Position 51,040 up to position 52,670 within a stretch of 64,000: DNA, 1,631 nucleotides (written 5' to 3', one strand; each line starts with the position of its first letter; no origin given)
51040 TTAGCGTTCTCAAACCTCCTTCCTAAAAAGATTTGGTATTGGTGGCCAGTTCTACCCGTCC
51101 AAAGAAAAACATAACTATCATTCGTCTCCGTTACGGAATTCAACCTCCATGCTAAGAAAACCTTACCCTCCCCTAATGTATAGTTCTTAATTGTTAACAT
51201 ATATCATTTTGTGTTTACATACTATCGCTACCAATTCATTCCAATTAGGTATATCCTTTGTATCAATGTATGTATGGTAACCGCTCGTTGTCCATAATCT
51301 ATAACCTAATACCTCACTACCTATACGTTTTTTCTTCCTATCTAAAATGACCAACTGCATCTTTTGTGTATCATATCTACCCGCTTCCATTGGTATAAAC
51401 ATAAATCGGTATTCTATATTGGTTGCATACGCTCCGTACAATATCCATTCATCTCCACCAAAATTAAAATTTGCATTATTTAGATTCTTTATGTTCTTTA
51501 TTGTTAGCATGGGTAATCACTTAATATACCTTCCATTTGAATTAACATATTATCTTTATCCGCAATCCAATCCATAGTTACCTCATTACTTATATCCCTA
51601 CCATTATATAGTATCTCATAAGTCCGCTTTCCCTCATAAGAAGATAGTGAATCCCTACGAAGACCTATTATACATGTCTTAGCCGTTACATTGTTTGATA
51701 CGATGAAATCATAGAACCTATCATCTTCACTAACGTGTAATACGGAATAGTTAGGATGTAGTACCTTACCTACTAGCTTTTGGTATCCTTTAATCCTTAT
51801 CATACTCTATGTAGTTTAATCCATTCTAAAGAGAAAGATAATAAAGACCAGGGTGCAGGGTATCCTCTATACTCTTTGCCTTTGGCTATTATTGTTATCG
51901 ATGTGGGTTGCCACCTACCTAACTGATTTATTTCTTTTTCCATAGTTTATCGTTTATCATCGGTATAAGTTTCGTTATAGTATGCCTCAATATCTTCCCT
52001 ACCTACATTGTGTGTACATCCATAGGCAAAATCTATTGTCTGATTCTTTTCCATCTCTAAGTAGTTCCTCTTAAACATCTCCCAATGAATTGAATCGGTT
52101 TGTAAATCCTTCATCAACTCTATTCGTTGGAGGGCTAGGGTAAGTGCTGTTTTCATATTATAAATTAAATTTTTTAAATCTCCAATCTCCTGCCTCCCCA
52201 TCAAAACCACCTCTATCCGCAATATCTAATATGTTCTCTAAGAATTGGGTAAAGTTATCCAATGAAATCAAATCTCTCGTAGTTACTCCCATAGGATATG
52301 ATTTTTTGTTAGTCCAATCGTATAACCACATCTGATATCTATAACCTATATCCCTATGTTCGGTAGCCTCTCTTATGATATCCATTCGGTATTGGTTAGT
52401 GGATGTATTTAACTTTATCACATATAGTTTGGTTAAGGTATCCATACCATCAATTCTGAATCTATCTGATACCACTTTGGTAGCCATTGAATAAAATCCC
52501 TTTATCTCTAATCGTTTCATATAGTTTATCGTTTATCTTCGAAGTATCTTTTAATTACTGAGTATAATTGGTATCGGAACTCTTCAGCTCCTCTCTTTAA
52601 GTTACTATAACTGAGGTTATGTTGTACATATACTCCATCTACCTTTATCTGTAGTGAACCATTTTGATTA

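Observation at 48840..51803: Translationally coupled tandem array of nine divergent paralogs with a conserved MLTIKN N-terminus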

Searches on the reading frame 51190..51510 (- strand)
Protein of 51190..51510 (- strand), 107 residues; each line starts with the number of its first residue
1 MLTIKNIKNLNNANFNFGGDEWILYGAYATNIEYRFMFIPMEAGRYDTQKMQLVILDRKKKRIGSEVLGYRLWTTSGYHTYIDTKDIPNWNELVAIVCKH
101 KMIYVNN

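Call 6: search_protein_families(library=pfam, proteins=[window:51190-51510:-], max_evalue=1)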
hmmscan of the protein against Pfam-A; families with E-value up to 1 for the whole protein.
window:51190-51510:- (107 aa): 0 families

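Call 7: search_protein_families(library=phrogs, proteins=[window:51190-51510:-], max_evalue=1)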
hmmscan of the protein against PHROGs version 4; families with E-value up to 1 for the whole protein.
window:51190-51510:- (107 aa): 2 families
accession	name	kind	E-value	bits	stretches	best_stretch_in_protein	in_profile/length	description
phrog_23944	-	unknown function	0.095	13.6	1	12-35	47-70/76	-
phrog_25363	-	unknown function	0.1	13.8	1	2-31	10-39/77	-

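Call 22: search_dna_similar(query=window:51190-51510:-, collection=phages, mode=protein, max_evalue=10, max_rows=20)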
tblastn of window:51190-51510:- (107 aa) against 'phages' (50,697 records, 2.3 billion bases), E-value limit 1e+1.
No match.

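Call 31: predict_structure(alignment_id=A2)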
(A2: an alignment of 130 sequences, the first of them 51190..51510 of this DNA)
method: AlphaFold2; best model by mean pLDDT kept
length: 107 residues; sequences in the alignment: 130
mean_pLDDT: 90.1   pTM: 0.83
mean pLDDT of the five models: 90.1, 89.7, 88.4, 85.0, 83.1
residues with pLDDT >= 90: 73; 70-90: 31; 50-70: 2; < 50: 1
segments of 3 or more residues with pLDDT < 50: none
pLDDT, mean of each block of 10 residues (from residue 1): 85 85 92 94 84 96 96 95 92 93 76
secondary structure, 60 per line:
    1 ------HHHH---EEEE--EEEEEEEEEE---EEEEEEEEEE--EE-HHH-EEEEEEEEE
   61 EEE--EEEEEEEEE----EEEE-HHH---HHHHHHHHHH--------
elements in order: H7-10 E14-17 E20-29 E33-42 E52-63 E66-74 E79-82 H90-99
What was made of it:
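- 51187..51510 (-): Member 2 (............, 107 aa), the most widespread subfamily. AlphaFold pLDDT 90.1, pTM 0.83 (call 31).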

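Call 33: find_encoding_contigs(protein=window:51190-51510:-, flank=10000, max_places=6)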
Protein window:51190-51510:- (107 aa): 2 contigs read that carry it; 1 place shown.
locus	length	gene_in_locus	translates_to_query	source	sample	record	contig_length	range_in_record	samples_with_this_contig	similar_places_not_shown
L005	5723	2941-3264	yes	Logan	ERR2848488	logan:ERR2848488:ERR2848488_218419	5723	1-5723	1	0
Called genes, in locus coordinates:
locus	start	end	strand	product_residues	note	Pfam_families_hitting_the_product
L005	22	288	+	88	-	-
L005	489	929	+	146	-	-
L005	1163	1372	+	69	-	-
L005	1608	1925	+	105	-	-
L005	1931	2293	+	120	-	-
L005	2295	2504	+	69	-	-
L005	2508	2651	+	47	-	-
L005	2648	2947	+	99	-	-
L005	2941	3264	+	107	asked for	-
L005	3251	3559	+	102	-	-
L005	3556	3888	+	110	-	-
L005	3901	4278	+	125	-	-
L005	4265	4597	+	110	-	-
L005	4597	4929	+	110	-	-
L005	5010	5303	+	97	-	-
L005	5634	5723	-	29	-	?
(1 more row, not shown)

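Call 37: fold_search(model_id=the predicted structure, library=viral)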
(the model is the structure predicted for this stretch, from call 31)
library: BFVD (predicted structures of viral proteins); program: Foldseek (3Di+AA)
matches with E <= 10: 885; with E <= 0.001: 0
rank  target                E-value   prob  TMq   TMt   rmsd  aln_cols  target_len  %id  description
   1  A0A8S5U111            3.6e-02  0.80  0.30  0.37   7.7        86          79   16  ETC complex I subunit conserved region [Siphoviridae sp. ctub511]
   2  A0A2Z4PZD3            5.0e-02  1.00  0.57  0.56   4.4       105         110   12  (no name in the UniProt tables at hand)
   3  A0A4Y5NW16            1.2e-01  0.30  0.26  0.20  12.7       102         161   15  (no name in the UniProt tables at hand)
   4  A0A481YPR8            1.5e-01  0.28  0.26  0.21  16.0       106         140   10  Uncharacterized protein [Pithovirus LCDPAC02]
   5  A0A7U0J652            1.9e-01  0.54  0.31  0.37   7.7        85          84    8  (no name in the UniProt tables at hand)
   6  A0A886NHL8            2.2e-01  0.10  0.17  0.15  12.7       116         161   11  (no name in the UniProt tables at hand)
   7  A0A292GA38            2.6e-01  0.60  0.33  0.30   6.1        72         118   18  (no name in the UniProt tables at hand)
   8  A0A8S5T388            2.6e-01  0.33  0.33  0.28  11.4       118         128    9  Uncharacterized protein [Myoviridae sp. ctqfO1]
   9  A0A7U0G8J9            2.8e-01  0.51  0.37  0.36   6.6       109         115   14  (no name in the UniProt tables at hand)
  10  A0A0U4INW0            3.5e-01  0.63  0.30  0.42   4.5        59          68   15  Uncharacterized protein [Arthrobacter phage Rings]
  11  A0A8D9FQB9            4.1e-01  0.35  0.32  0.24  12.9       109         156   11  Uncharacterized protein [uncultured marine phage]
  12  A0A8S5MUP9            4.3e-01  0.13  0.25  0.19  14.5       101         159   10  Uncharacterized protein [Siphoviridae sp. ctoSr5]
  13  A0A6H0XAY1            4.6e-01  0.47  0.31  0.37  10.8        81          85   12  (no name in the UniProt tables at hand)
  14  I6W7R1                4.6e-01  0.21  0.30  0.25  13.0       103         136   11  (no name in the UniProt tables at hand)
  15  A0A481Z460            4.8e-01  0.25  0.31  0.11  14.7       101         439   13  Protein kinase [Pithovirus LCPAC101]
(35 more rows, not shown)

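Call 40: fold_search(model_id=the predicted structure, library=pdb)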
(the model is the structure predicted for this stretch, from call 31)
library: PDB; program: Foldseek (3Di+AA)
matches with E <= 10: 540; with E <= 0.001: 0
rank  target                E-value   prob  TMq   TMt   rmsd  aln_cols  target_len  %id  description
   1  7mo7_E                1.9e-01  0.30  0.23  0.05  10.9        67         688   16  Cryo-EM structure of 2:2 c-MET/HGF holo-complex (released 2021-06-09)
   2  2oy7                  3.7e-01  0.10  0.18  0.07  13.3        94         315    8  The crystal structure of OspA mutant (released 2008-03-04)
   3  7mo8_B                6.1e-01  0.25  0.23  0.06   7.5        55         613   18  Cryo-EM structure of 1:1 c-MET I/HGF I complex after focused 3D refinement of holo-complex (released 2021-06-09)
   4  7mo7_B                6.5e-01  0.16  0.22  0.05  11.6        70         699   16  Cryo-EM structure of 2:2 c-MET/HGF holo-complex (released 2021-06-09)
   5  6yfc_AA               7.2e-01  0.12  0.29  0.26  10.8       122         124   10  Virus-like particle of bacteriophage AVE019 (released 2020-09-02)
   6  3al9_A                8.1e-01  0.33  0.28  0.07  10.9        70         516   11  Mouse Plexin A2 extracellular domain (released 2010-10-06)
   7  4o3u_B                9.6e-01  0.20  0.23  0.07   7.6        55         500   16  Zymogen HGF-beta/MET with Zymogen Activator Peptide ZAP2.3 (released 2014-06-04)
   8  8b3k_A                1.0e+00  0.14  0.22  0.06   7.5        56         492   11  Crystal structure of human Plexin-B1 (20-535) in the unbound state (released 2023-05-03)
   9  3qcg                  1.1e+00  0.30  0.31  0.14   5.2        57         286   14  Human receptor protein tyrosine phosphatase gamma, domain 1, in complex with 3-[(3-bromo-4-chlorobenzyl)sulfanyl]thiophe (released 2011-12-28)
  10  4qt8_A                1.1e+00  0.18  0.25  0.06   7.4        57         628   10  Crystal Structure of RON Sema-PSI-IPT1 extracellular domains in complex with MSP beta-chain (released 2014-09-17)
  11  2pa5_B                1.1e+00  0.11  0.24  0.10  12.9       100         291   11  Crystal structure of human protein tyrosine phosphatase PTPN9 (released 2007-05-15)
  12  2ol6                  1.1e+00  0.06  0.19  0.10  13.2        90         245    9  The crystal structure of OspA mutant (released 2007-12-11)
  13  2pa5_A                1.2e+00  0.47  0.28  0.11   4.6        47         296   13  Crystal structure of human protein tyrosine phosphatase PTPN9 (released 2007-05-15)
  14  4dgx                  1.2e+00  0.38  0.33  0.09   4.4        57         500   12  LEOPARD Syndrome-Associated SHP2/Y279C mutant (released 2013-03-06)
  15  6i04_B                1.3e+00  0.16  0.22  0.07   7.3        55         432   18  Crystal structure of Sema domain of the Met receptor in complex with FAB (released 2019-03-13)
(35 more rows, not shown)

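Call 49: search_protein_representatives(alignment_id=A3)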
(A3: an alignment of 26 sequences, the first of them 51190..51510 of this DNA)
Query: 26 sequences, 97 profile positions. Proteins with E-value up to 0.001 (for the whole library): 143; up to 1e-10: 6; up to 1e-30: 0. The best 143 are listed.
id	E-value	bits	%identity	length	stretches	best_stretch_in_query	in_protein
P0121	2.6e-27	111.1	-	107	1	1-95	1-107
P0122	6.9e-19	84.1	-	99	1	1-94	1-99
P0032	1.1e-13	67.4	-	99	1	1-96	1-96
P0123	1.3e-13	67.2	-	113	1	1-94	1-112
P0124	2.1e-13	66.5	-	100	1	1-95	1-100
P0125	1.2e-12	64.1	-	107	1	1-96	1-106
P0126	1.6e-10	57.3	-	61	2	60-95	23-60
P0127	1.6e-10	57.3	-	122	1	2-96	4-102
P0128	9.0e-10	54.9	-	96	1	40-95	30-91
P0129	1.0e-09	54.7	-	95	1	1-94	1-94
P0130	1.1e-09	54.7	-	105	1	1-95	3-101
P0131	1.2e-09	54.5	-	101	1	1-95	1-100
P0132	3.2e-09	53.1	-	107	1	1-91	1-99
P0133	4.6e-09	52.6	-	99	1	1-90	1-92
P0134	4.9e-09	52.5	-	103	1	1-92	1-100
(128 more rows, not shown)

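Call 69: find_related_loci(query=window:51190-51510:-, collection=viral_contigs, flank=10000)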
Query window:51190-51510:- (107 aa) in viral_contigs; peptide patterns used: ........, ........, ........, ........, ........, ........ (x = any residue, [..] = any of these).
41 stretches matched a pattern, but none encodes a relative of the query by tblastn (E <= 1e-3).
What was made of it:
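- Tried and rejected: With member 2 alone it found nothing in IMG/VR (call 69).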

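Call 71: find_related_loci(query=A5, collection=viral_contigs, flank=10000)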
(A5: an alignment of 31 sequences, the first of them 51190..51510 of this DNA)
Query A5 (107 aa) in viral_contigs; peptide patterns used: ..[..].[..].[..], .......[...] (x = any residue, [..] = any of these).
215 stretches matched a pattern; 1 encode a relative of the query (tblastn E <= 1e-3); 1 distinct loci.
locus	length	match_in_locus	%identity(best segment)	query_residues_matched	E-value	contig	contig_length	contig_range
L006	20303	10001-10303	54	1-103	6e-33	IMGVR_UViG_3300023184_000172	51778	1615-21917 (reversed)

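Call 72: find_related_loci(query=A5, collection=metagenome_contigs, flank=10000)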
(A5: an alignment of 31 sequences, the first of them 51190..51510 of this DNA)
Query A5 (107 aa) in metagenome_contigs; peptide patterns used: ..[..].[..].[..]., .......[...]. (x = any residue, [..] = any of these).
112 stretches matched a pattern; 20 encode a relative of the query (tblastn E <= 1e-3); 20 distinct loci.
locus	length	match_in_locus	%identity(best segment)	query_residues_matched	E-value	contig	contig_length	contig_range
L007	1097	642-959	75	1-103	1e-50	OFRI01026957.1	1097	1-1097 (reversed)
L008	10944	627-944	75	1-103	2e-48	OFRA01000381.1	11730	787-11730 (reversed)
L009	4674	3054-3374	64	1-107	4e-45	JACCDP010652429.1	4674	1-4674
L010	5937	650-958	65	1-103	1e-44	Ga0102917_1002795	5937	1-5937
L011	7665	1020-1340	65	1-107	4e-44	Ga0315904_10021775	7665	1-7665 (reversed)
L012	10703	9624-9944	65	1-107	4e-44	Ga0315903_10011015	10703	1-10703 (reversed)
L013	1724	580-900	67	1-107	7e-45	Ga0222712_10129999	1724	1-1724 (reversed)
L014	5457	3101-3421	64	1-107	3e-43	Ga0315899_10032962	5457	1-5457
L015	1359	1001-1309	65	1-103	9e-44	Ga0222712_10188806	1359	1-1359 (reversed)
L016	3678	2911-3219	65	1-103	1e-42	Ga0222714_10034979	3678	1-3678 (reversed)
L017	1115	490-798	65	1-103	1e-43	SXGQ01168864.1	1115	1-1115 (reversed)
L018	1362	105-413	66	1-103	6e-43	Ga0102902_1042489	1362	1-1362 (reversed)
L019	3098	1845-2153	63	1-103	1e-40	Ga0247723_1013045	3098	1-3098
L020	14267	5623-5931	65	1-103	2e-40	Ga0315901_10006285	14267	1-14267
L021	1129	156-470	63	1-103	4e-40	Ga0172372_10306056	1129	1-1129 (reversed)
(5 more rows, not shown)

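Call 106: search_protein_families(library=ncbifam, proteins=[window:51190-51510:-], max_evalue=0.1)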
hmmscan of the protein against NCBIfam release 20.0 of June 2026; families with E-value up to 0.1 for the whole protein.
window:51190-51510:- (107 aa): 0 families

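Call 107: search_protein_families(library=padloc, proteins=[window:51190-51510:-], max_evalue=0.1)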
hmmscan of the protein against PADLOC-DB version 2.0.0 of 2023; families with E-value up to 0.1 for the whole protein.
window:51190-51510:- (107 aa): 0 families

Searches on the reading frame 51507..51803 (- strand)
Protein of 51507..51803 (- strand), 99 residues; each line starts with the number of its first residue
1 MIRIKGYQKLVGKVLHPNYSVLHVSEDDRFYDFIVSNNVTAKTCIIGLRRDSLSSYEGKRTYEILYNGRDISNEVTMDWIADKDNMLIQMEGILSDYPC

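Call 6: search_protein_families(library=pfam, proteins=[window:51507-51803:-], max_evalue=1)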
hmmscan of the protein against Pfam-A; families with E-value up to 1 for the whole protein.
window:51507-51803:- (99 aa): 0 families

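Call 7: search_protein_families(library=phrogs, proteins=[window:51507-51803:-], max_evalue=1)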
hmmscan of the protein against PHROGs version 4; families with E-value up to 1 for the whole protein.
window:51507-51803:- (99 aa): 3 families
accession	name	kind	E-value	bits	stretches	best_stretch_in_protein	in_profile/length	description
phrog_5599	-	unknown function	0.06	14.3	1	26-50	16-43/60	-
phrog_18565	-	unknown function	0.072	14.4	1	21-73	43-93/105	-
phrog_17469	-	unknown function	0.13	13.5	1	22-53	3-34/88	-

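Call 17: find_homologous_proteins(query=A1, max_evalue=0.01)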
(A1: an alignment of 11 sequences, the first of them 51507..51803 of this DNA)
Query A1 (11 sequences) (99 aa, profile of the alignment): 339 proteins with E <= 0.01 among 606 candidates; the best 120 are listed.
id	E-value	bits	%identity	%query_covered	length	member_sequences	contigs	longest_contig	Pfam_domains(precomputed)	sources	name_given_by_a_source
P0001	1.5e-20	91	-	-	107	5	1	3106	-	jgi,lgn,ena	-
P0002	3.5e-20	90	-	-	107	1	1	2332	-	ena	-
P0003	8.4e-20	89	-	-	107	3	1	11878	-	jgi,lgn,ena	jgi:hypothetical protein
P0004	3.7e-19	87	-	-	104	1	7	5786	-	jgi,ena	jgi:hypothetical protein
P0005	2.2e-18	84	-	-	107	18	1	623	-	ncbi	-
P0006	2.4e-18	84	-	-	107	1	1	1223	-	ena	-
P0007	4.5e-18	83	-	-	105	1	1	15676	-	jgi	jgi:hypothetical protein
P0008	9.1e-18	82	-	-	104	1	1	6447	-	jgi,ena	jgi:hypothetical protein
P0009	1.4e-17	82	-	-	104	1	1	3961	-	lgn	-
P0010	1.7e-17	81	-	-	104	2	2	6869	-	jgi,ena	jgi:hypothetical protein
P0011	2.5e-17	81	-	-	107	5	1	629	-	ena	-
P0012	5.1e-17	80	-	-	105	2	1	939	-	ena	-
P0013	5.1e-17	80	-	-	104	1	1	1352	-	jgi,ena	jgi:hypothetical protein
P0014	5.2e-17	80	-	-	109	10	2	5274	-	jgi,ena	-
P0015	5.4e-17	80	-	-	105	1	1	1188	-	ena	-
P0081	9.4e-14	69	-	-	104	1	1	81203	-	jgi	jgi:hypothetical protein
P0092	1.2e-13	69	-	-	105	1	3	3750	-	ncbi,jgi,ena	jgi:hypothetical protein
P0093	1.4e-13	69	-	-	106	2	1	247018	-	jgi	jgi:hypothetical protein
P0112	3.0e-13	68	-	-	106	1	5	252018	-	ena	-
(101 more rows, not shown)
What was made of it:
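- Family size: 143 clusters at 50% identity with full-length matches, and 339 clusters at 90% identity (calls 17, 49).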

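Call 20: find_encoding_contigs(protein=P0093, flank=10000, max_places=3)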
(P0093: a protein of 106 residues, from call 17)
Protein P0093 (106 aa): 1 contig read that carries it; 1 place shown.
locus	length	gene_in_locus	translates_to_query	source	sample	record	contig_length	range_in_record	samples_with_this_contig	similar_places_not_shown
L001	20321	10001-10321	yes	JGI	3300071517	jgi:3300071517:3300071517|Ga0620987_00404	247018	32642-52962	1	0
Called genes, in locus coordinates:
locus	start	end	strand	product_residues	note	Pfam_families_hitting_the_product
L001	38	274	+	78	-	-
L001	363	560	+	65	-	-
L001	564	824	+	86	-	-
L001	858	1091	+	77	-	-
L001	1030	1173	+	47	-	-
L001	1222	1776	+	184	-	PF01145:Band_7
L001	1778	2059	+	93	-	-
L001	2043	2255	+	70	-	-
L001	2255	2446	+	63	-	-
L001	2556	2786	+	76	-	PF03083:MtN3_slv (faint), PF10688:Imp-YgjV (weak)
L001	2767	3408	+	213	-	-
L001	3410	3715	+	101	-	-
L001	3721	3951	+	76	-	-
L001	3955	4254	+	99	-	-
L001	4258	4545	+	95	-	-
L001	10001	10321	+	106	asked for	-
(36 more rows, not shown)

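Call 21: find_encoding_contigs(protein=P0112, flank=10000, max_places=5)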
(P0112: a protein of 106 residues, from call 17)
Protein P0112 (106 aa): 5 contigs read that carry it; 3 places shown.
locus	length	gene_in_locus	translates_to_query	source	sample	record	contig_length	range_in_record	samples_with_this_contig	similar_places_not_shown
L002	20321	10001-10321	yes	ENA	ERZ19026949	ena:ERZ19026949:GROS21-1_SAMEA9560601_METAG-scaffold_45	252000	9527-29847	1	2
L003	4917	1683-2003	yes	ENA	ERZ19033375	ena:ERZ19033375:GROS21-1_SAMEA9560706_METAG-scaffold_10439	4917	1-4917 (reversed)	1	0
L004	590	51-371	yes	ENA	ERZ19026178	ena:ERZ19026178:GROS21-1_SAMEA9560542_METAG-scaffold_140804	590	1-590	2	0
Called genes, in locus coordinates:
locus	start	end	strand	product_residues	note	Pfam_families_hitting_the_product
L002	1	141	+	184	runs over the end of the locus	PF01145:Band_7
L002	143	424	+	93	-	-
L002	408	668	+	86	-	-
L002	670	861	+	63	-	-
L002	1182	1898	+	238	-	-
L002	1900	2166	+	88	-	-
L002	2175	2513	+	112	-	-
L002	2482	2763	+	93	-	-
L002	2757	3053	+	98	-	-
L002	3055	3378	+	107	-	-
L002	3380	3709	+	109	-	-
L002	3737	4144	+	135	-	-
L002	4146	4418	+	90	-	-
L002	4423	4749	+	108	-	-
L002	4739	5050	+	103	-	-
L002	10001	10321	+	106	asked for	-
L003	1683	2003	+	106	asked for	-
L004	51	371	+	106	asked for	-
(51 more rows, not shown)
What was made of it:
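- Sibling contigs carry heme oxygenase and bilin reductase genes, which are usual in cyanophages (calls 20, 21).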

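Call 106: search_protein_families(library=ncbifam, proteins=[window:51507-51803:-], max_evalue=0.1)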
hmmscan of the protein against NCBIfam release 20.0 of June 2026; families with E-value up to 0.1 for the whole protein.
window:51507-51803:- (99 aa): 0 families

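Call 107: search_protein_families(library=padloc, proteins=[window:51507-51803:-], max_evalue=0.1)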
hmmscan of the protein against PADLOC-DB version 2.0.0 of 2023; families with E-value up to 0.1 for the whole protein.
window:51507-51803:- (99 aa): 0 families

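Call 108: list_cluster_members(proteins=[P0005, P0092, P0093, P0081])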
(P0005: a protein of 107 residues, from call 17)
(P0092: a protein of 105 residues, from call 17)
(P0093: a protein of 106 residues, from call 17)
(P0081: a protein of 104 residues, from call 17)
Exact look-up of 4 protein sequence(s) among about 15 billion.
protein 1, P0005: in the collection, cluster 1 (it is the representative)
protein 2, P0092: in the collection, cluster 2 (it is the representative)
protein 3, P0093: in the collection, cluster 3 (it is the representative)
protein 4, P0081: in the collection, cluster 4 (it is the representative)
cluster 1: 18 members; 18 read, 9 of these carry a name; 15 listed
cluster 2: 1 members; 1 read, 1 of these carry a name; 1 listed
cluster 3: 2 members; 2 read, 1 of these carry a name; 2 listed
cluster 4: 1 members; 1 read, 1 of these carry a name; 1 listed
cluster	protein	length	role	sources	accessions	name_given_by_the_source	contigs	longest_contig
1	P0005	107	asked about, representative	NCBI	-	-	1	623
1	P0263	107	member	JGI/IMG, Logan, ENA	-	hypothetical protein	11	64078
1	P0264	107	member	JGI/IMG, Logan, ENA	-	hypothetical protein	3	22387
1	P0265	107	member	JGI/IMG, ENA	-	hypothetical protein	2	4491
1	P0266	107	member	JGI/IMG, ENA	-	hypothetical protein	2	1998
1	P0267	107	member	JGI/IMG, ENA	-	lipopolysaccharide export LptBFGC system permease protein LptF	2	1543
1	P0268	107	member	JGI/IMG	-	hypothetical protein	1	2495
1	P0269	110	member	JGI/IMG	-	hypothetical protein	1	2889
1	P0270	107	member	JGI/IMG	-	lipopolysaccharide export LptBFGC system permease protein LptF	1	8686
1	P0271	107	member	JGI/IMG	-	hypothetical protein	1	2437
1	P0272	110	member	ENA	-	-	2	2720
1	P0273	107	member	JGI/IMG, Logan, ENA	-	-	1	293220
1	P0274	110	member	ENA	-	-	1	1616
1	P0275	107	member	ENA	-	-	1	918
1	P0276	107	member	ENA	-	-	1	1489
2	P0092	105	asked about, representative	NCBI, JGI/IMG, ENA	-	hypothetical protein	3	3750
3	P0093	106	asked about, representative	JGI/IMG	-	hypothetical protein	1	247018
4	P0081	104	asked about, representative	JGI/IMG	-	hypothetical protein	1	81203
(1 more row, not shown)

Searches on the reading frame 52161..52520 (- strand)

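Call 6: search_protein_families(library=pfam, proteins=[window:52161-52520:-], max_evalue=1)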
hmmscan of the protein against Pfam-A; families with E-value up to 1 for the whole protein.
window:52161-52520:- (120 aa): 1 family
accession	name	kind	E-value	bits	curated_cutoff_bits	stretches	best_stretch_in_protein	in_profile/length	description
PF19990.4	DUF6426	-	0.13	12.2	25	1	16-75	121-181/203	Family of unknown function (DUF6426)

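Call 7: search_protein_families(library=phrogs, proteins=[window:52161-52520:-], max_evalue=1)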
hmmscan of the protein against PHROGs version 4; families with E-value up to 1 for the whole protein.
window:52161-52520:- (120 aa): 1 family
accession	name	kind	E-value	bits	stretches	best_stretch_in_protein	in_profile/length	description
phrog_9346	-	unknown function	0.062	14.6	1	30-85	18-74/79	-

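Call 106: search_protein_families(library=ncbifam, proteins=[window:52161-52520:-], max_evalue=0.1)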
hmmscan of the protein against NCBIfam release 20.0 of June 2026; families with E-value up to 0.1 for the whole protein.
window:52161-52520:- (120 aa): 0 families

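Call 107: search_protein_families(library=padloc, proteins=[window:52161-52520:-], max_evalue=0.1)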
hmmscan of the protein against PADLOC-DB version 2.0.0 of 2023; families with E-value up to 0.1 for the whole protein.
window:52161-52520:- (120 aa): 0 families
